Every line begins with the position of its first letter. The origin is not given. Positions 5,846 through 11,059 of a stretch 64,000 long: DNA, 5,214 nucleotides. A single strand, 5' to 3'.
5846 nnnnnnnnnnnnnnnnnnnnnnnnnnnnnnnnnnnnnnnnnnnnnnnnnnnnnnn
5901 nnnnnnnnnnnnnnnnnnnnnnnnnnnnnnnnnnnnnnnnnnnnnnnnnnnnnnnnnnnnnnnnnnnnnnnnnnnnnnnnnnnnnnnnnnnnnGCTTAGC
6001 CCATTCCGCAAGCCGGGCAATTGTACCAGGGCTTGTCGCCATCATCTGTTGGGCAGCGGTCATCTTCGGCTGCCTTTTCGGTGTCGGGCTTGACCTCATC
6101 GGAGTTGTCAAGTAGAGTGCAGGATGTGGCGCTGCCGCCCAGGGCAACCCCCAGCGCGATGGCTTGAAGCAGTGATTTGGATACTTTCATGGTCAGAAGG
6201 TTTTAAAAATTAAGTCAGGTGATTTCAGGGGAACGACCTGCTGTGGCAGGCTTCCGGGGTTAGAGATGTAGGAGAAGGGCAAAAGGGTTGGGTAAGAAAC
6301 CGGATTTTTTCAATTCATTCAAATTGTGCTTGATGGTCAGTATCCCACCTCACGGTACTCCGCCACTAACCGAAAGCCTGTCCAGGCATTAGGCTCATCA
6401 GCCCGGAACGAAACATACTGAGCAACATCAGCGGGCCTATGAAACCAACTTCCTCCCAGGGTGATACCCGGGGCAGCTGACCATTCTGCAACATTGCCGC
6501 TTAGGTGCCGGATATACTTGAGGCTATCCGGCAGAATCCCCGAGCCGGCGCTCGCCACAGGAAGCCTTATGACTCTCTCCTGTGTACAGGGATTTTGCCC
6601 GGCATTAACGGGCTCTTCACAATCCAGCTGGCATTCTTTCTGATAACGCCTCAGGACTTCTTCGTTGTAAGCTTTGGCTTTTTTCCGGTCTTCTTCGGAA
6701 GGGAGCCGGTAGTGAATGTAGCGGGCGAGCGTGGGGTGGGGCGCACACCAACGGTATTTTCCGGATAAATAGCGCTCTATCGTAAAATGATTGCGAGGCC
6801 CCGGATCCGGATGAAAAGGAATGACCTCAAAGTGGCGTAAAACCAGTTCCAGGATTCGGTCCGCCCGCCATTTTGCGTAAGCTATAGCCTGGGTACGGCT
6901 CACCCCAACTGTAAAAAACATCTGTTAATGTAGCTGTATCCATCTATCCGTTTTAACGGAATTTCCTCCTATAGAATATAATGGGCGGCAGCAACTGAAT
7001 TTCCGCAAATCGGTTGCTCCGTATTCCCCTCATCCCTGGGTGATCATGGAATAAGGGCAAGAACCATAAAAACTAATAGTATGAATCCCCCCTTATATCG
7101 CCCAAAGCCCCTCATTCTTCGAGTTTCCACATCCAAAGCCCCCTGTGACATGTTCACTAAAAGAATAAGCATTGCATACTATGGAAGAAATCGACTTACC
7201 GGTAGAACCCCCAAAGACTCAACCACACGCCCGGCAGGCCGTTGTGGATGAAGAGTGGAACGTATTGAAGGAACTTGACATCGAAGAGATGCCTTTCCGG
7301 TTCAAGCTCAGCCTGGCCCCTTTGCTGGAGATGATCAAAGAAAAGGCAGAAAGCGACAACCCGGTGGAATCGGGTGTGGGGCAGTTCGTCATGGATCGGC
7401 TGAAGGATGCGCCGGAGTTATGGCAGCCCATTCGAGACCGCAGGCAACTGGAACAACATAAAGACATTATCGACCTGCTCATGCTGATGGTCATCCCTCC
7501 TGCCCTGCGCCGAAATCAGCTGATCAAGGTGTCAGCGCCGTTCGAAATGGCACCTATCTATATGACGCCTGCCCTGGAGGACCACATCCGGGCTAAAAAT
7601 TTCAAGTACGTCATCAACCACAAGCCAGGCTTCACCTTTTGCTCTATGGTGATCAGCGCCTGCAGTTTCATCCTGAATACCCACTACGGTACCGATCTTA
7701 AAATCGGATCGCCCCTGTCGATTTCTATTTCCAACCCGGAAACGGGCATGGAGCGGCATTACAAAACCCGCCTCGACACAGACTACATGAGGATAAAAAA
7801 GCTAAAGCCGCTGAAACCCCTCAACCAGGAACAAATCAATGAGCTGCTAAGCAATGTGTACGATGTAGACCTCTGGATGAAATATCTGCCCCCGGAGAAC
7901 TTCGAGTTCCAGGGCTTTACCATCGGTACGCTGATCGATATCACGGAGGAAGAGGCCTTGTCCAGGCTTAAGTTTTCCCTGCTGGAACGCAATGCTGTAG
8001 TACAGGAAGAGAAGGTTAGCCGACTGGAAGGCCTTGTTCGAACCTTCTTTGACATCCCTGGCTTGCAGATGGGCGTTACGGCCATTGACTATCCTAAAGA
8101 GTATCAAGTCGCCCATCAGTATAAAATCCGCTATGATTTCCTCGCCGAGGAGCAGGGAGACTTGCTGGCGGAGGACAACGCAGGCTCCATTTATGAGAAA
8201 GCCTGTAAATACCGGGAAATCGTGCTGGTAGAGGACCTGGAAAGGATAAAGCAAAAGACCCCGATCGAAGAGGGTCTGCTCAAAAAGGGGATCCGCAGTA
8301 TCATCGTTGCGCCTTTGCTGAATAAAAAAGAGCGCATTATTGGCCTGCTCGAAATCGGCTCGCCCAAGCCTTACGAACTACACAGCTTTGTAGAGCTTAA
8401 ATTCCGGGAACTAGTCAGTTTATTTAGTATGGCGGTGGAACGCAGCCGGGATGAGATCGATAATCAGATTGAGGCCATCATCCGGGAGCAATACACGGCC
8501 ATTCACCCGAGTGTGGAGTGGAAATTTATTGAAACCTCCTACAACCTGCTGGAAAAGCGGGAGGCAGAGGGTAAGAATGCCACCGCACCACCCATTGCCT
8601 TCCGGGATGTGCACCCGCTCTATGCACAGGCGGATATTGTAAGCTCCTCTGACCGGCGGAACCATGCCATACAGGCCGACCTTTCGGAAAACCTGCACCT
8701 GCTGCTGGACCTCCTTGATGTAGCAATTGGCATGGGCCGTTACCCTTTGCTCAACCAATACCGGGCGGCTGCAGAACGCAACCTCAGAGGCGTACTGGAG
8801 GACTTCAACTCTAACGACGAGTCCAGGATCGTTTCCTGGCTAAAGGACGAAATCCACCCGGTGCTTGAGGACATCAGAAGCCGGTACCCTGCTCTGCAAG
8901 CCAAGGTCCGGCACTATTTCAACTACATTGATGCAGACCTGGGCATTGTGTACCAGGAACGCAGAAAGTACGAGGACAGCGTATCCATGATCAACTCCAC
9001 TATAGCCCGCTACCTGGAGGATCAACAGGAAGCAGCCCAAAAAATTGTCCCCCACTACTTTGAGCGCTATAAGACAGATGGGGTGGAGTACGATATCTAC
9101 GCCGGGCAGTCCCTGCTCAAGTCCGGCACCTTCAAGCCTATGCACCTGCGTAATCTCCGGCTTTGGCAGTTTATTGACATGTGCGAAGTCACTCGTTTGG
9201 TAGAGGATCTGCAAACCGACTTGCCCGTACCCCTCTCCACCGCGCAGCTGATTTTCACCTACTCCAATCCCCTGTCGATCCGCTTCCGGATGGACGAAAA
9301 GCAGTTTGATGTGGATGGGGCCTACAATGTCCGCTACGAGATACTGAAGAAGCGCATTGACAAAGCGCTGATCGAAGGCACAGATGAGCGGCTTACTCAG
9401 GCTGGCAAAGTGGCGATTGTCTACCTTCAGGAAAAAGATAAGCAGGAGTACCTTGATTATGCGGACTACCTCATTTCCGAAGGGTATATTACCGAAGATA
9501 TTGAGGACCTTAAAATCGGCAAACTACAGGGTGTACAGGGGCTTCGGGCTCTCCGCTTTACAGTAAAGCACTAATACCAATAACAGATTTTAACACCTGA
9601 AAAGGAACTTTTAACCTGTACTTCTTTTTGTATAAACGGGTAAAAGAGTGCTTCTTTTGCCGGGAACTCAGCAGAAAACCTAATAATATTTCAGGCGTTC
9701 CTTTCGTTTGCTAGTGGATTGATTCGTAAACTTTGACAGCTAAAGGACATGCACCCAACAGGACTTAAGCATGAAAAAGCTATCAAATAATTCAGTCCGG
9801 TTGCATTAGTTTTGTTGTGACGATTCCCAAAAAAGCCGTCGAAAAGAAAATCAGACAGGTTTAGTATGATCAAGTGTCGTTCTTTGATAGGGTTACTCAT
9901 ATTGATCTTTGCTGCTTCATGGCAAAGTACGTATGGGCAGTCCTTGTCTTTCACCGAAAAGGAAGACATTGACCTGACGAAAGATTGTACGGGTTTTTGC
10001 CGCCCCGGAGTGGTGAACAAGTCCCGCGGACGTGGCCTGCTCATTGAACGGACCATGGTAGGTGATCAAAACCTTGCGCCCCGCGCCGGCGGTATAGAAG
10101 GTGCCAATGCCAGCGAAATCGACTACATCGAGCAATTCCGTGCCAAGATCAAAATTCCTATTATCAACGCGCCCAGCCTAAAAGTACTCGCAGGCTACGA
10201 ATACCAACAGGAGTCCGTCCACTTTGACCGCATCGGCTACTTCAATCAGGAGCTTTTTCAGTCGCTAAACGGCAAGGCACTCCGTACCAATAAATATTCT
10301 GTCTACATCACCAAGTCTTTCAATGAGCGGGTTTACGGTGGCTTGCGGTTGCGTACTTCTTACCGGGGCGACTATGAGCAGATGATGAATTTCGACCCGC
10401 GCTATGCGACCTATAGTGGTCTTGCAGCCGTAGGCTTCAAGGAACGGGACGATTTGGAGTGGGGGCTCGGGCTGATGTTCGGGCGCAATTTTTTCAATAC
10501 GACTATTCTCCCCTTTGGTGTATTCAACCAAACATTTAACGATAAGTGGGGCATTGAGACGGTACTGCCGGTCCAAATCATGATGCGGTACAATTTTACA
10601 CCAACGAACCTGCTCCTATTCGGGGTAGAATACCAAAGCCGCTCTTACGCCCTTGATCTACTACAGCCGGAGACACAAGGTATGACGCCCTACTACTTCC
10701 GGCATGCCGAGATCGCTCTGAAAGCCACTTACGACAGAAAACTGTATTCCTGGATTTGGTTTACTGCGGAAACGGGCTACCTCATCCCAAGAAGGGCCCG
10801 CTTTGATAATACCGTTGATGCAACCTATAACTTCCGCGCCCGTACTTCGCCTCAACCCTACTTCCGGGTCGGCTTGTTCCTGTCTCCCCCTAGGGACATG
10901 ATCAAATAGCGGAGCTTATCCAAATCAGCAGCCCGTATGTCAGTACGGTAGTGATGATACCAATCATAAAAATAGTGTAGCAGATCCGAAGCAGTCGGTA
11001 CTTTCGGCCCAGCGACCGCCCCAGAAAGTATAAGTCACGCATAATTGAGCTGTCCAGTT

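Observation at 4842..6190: Chryseobasin-type MNIO RiPP pair whose precursor carries a lipoprotein signal and an extra cysteine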

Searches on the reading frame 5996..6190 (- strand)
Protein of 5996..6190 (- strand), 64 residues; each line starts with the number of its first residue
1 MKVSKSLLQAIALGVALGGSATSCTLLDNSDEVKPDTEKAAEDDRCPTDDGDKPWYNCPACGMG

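Call 3: search_protein_families(library=pfam, proteins=[window:5996-6190:-], max_evalue=0.01)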
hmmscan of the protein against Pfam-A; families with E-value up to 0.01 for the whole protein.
window:5996-6190:- (64 aa): 0 families

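Call 11: find_homologous_proteins(query=window:5999-6190:-, max_evalue=0.001)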
Query window:5999-6190:- (64 aa): 8 proteins with E <= 0.001 among 9 candidates.
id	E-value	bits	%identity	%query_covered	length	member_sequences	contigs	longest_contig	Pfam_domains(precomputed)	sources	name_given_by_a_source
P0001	1.4e-34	134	95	100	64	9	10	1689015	-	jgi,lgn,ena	jgi:hypothetical protein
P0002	2.0e-27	112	80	100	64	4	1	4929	-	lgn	-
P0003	2.3e-27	111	77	100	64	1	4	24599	-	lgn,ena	-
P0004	5.8e-26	107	78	100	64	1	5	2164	-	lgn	-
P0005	2.4e-13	67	56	100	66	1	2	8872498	-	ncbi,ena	-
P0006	2.5e-7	48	48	100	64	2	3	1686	-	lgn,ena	-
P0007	2.2e-4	39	46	100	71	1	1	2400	-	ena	-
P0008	3.3e-4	38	45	100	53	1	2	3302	-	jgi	jgi:hypothetical protein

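Call 32: search_protein_families(library=ncbifam, proteins=[window:5999-6190:-], max_evalue=1)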
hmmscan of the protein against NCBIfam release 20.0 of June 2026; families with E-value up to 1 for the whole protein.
window:5999-6190:- (64 aa): 3 families
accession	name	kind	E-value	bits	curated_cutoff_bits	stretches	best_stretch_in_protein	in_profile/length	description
NF050125.1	ChrA_rel_RiPP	equivalog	1e-17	64.6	40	1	1-64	1-56/56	chryseobasin-related MNIO class RiPP peptide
TIGR02811.1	formate_TAT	hypoth_equivalog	0.19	12.1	48.45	1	6-42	13-49/66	formate dehydrogenase region TAT target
NF050124.2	chryseobasin_RiPP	equivalog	0.76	10.5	50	0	55-64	62-71/71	MNIO class RiPP chryseobasin precursor ChrA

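Call 46: search_protein_representatives(alignment_id=A1)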
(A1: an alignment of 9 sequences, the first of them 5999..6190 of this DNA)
Query: 9 sequences, 64 profile positions. Proteins with E-value up to 0.001 (for the whole library): 348; up to 1e-10: 92; up to 1e-30: 0. The best 150 are listed.
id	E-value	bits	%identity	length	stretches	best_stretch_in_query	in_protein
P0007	3.2e-24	101.3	-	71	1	1-64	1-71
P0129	2.7e-21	91.9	-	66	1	1-64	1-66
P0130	4.4e-20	88.0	-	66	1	1-64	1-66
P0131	7.5e-20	87.3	-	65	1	1-64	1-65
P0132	1.3e-18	83.3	-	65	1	1-64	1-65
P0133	3.0e-18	82.1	-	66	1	1-64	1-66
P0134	3.3e-18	82.0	-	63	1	1-64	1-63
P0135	7.2e-18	80.9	-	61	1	1-64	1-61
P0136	1.2e-17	80.3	-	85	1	1-64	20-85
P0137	4.3e-17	78.4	-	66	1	1-64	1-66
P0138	2.4e-16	76.0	-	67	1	1-64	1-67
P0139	3.7e-16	75.5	-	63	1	1-64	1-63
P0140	1.0e-15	74.0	-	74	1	1-64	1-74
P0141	1.4e-15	73.6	-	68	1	1-64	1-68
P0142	1.5e-15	73.5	-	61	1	1-64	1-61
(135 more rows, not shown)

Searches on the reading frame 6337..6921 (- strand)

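Call 3: search_protein_families(library=pfam, proteins=[window:6337-6921:-], max_evalue=0.01)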
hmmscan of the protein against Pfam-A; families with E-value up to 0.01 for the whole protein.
window:6337-6921:- (194 aa): 1 family
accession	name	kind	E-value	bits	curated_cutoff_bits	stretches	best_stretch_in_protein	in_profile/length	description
PF03781.23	FGE-sulfatase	-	6.8e-06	26.4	23.3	1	5-161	94-224/255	Sulfatase-modifying factor enzyme 1-like domain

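Call 32: search_protein_families(library=ncbifam, proteins=[window:6340-6921:-], max_evalue=1)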
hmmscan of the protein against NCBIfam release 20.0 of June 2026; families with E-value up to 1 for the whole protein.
window:6340-6921:- (194 aa): 2 families
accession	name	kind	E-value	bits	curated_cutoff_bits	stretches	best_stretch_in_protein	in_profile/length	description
TIGR03524.1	GldJ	equivalog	0.027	13.2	458.2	1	4-30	163-189/559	gliding motility lipoprotein GldJ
TIGR03525.2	GldK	equivalog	0.068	12.5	350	0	5-21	223-239/408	T9SS ring complex lipoprotein PorK/GldK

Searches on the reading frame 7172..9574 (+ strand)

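Call 3: search_protein_families(library=pfam, proteins=[window:7172-9574:+], max_evalue=0.01)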
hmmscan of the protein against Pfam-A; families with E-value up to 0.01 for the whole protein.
window:7172-9574:+ (800 aa): 1 family
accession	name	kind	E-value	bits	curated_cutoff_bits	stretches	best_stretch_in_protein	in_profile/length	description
PF01590.32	GAF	-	0.0012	19.8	22.4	1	343-405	57-113/133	GAF domain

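Call 32: search_protein_families(library=ncbifam, proteins=[window:7172-9574:+], max_evalue=1)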
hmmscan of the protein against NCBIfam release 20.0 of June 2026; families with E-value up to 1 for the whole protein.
window:7172-9574:+ (800 aa): 0 families

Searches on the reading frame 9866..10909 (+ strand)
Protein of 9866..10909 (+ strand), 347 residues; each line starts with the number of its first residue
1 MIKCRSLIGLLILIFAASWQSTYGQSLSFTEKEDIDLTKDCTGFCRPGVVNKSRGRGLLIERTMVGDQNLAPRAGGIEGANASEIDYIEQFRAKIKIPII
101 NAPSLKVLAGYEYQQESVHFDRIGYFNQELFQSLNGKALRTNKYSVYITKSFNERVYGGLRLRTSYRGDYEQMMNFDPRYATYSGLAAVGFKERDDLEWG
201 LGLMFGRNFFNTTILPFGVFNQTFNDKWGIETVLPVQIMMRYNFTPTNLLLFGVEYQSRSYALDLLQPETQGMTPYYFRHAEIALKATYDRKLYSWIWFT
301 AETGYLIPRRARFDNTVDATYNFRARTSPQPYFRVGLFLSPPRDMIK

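Call 3: search_protein_families(library=pfam, proteins=[window:9866-10909:+], max_evalue=0.01)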
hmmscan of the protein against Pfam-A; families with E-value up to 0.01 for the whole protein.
window:9866-10909:+ (347 aa): 1 family
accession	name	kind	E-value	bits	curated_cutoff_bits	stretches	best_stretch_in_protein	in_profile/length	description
PF19783.5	DUF6268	-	7.4e-05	22.3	22.8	1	170-337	110-276/279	Domain of unknown function (DUF6268)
